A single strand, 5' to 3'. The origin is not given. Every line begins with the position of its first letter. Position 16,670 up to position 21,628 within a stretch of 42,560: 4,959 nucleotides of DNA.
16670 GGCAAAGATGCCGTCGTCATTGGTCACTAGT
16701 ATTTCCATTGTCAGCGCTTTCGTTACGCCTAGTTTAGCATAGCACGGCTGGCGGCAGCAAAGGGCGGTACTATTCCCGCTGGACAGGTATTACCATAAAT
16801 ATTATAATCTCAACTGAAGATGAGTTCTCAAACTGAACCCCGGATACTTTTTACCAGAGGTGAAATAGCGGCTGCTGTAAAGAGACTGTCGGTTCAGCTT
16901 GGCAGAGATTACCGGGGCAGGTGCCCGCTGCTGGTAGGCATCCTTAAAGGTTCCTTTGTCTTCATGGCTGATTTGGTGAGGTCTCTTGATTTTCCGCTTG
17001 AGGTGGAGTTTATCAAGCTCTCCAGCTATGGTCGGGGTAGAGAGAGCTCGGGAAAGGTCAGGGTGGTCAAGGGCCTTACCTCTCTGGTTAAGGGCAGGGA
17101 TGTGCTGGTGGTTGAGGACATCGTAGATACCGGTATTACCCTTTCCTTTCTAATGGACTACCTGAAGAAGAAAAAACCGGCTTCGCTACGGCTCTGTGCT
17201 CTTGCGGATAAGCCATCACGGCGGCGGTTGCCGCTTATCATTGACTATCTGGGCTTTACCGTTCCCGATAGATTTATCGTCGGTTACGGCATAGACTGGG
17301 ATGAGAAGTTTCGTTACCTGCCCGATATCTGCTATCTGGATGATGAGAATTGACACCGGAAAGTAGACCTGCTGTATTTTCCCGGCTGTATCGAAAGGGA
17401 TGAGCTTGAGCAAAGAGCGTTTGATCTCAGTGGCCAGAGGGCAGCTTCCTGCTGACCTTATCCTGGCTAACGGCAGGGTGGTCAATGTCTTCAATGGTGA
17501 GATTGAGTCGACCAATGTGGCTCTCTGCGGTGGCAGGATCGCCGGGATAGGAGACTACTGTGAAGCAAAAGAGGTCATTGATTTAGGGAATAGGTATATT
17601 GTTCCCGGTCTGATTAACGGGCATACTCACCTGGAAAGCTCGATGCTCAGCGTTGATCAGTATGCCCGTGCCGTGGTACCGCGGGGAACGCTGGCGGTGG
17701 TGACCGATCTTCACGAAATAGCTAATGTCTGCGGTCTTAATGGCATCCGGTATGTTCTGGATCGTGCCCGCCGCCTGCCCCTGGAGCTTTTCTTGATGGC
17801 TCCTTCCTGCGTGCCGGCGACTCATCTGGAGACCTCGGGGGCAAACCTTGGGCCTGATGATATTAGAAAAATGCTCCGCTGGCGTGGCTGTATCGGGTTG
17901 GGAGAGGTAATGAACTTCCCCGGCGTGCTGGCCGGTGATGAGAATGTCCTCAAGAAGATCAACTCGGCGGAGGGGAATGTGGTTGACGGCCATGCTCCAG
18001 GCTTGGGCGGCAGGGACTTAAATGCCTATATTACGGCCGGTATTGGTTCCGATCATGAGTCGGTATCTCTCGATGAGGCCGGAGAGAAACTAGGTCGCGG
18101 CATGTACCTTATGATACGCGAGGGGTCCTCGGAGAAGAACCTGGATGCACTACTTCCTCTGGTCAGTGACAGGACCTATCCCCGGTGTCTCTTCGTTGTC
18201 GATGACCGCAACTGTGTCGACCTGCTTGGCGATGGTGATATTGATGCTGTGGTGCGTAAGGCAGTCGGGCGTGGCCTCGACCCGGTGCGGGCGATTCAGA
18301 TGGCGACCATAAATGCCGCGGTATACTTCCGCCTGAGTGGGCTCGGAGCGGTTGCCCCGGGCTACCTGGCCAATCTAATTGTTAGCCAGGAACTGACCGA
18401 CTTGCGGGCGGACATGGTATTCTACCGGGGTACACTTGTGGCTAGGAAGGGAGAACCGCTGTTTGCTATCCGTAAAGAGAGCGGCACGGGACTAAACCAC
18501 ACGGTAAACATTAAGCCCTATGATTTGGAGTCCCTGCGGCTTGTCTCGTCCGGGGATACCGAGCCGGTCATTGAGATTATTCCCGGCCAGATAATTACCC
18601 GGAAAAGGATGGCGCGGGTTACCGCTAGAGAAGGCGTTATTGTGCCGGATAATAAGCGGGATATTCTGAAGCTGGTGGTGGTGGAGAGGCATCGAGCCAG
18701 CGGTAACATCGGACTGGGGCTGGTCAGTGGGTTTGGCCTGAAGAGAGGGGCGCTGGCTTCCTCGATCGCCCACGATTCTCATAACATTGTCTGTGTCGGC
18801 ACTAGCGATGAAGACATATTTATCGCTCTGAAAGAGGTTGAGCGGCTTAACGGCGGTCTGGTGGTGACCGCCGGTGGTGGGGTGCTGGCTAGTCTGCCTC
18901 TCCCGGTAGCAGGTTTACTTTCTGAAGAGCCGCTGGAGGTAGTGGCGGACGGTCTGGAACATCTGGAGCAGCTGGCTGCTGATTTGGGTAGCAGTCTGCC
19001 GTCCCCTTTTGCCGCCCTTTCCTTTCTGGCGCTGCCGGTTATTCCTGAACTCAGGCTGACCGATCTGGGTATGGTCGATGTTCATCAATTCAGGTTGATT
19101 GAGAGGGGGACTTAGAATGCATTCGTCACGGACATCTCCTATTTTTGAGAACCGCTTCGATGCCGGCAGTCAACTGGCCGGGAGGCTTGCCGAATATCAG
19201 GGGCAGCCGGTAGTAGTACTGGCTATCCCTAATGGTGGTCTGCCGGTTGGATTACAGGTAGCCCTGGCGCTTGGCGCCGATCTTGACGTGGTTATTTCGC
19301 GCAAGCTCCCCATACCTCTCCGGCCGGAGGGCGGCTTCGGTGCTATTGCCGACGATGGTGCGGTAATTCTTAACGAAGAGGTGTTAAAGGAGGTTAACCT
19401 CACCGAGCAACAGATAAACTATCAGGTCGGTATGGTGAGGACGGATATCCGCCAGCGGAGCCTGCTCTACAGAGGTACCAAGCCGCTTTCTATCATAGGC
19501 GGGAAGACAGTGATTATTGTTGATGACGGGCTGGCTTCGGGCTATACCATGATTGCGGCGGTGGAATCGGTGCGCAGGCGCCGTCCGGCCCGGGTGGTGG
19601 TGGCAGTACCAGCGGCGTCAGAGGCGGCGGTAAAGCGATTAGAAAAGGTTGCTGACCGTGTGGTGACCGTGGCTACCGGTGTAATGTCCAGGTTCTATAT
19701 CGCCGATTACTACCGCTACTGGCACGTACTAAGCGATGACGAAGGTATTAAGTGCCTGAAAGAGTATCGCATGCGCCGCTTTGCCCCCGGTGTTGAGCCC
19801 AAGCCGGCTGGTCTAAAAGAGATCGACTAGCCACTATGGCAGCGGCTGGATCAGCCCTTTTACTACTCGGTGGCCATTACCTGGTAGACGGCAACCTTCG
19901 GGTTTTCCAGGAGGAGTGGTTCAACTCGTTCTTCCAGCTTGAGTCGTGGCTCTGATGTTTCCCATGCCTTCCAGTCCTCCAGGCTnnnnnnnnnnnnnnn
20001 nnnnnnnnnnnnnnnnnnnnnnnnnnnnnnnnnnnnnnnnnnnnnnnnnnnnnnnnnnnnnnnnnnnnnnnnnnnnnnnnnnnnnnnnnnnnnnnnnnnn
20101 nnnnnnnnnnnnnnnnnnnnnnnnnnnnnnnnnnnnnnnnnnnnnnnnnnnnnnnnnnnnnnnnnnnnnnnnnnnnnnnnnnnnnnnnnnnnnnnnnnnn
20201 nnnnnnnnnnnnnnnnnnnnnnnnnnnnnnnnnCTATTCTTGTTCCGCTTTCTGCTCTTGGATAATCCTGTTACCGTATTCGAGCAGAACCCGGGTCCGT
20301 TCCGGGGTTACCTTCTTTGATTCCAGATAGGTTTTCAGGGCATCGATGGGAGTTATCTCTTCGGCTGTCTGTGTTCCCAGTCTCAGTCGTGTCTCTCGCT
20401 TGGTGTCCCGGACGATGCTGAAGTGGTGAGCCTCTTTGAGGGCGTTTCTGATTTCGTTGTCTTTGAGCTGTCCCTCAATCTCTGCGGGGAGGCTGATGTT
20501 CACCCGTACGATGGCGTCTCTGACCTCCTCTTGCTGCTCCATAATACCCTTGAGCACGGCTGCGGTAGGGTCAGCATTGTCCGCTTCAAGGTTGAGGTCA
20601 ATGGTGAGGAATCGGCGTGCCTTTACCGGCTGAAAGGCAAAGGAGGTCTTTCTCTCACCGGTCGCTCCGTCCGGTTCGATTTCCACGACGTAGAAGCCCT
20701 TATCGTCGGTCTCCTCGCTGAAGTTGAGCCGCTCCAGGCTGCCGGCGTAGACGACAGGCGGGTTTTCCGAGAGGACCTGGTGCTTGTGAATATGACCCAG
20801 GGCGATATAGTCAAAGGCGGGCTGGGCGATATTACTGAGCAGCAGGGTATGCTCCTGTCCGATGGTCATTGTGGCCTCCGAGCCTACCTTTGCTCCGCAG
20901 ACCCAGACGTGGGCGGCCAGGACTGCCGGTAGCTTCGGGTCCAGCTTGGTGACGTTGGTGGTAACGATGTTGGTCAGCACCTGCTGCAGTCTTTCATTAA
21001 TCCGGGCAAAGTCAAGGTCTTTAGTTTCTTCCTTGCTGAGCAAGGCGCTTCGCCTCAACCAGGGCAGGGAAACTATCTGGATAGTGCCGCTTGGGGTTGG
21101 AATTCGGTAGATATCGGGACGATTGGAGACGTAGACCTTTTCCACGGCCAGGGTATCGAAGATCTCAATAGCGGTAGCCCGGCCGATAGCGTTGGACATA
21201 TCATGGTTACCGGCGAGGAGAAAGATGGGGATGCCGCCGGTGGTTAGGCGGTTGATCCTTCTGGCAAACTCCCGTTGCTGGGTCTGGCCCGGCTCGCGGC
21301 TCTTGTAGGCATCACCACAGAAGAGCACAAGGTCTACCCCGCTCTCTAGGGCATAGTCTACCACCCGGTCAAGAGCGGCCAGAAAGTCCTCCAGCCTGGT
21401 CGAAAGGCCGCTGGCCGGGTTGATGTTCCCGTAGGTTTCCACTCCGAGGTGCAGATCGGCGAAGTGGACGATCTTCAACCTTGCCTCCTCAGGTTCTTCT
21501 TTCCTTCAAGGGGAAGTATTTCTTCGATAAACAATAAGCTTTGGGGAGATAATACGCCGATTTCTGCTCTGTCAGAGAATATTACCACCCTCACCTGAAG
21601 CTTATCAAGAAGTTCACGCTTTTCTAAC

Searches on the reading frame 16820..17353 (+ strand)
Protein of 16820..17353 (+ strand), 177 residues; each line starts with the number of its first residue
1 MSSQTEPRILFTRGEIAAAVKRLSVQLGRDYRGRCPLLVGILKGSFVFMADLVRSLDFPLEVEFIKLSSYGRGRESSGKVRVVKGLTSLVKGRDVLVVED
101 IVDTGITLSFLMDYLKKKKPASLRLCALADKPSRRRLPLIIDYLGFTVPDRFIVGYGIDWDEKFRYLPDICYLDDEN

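Call 59: search_protein_families(library=pfam, proteins=[window:16820-17353:+], max_evalue=0.001)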
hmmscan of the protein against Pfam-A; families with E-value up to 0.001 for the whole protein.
window:16820-17353:+ (177 aa): 1 family
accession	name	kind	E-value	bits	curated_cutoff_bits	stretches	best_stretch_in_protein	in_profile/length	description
PF00156.33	Pribosyltran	-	2.5e-27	95.6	26.3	1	15-159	10-156/158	Phosphoribosyl transferase domain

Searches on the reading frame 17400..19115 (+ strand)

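Call 59: search_protein_families(library=pfam, proteins=[window:17400-19115:+], max_evalue=0.001)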
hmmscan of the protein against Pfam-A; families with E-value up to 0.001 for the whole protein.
window:17400-19115:+ (571 aa): 3 families
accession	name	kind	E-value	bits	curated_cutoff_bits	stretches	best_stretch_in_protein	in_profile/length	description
PF13382.11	Adenine_deam_C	-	1.8e-65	219.9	27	1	397-564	1-168/169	Adenine deaminase C-terminal domain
PF01979.26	Amidohydro_1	-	3.8e-27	95.9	25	1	66-330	1-328/345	Amidohydrolase family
PF07969.17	Amidohydro_3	-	2.2e-07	31.2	29.7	0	58-83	1-26/472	Amidohydrolase family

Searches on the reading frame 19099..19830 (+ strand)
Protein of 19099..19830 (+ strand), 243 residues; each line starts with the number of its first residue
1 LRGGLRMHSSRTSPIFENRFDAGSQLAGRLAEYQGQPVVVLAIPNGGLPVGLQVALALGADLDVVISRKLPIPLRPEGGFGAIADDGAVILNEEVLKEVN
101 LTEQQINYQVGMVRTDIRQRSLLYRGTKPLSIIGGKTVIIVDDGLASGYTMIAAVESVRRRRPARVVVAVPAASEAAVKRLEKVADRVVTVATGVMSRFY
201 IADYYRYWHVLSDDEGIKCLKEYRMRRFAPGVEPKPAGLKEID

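Call 59: search_protein_families(library=pfam, proteins=[window:19099-19830:+], max_evalue=0.001)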
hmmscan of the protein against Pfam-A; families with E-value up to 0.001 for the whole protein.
window:19099-19830:+ (243 aa): 3 families
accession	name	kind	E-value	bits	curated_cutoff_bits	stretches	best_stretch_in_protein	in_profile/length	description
PF00156.33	Pribosyltran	-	7.9e-17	61.4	26.3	1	112-191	57-143/158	Phosphoribosyl transferase domain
PF14681.12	UPRTase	-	3.9e-05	23.7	27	1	122-194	108-181/206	Uracil phosphoribosyltransferase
PF24390.1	PRTase-CE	-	0.00039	20.8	27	1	117-192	99-169/253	PRTase-CE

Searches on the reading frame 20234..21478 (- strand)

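Call 59: search_protein_families(library=pfam, proteins=[window:20234-21478:-], max_evalue=0.001)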
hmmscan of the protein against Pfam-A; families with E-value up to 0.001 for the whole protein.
window:20234-21478:- (414 aa): 2 families
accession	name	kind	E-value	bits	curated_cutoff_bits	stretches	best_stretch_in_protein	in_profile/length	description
PF00149.33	Metallophos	-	3.4e-13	50.9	21.5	1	1-232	1-190/191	Calcineurin-like phosphoesterase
PF12850.12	Metallophos_2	-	3.9e-07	30.6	27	0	1-110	1-77/154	Calcineurin-like phosphoesterase superfamily domain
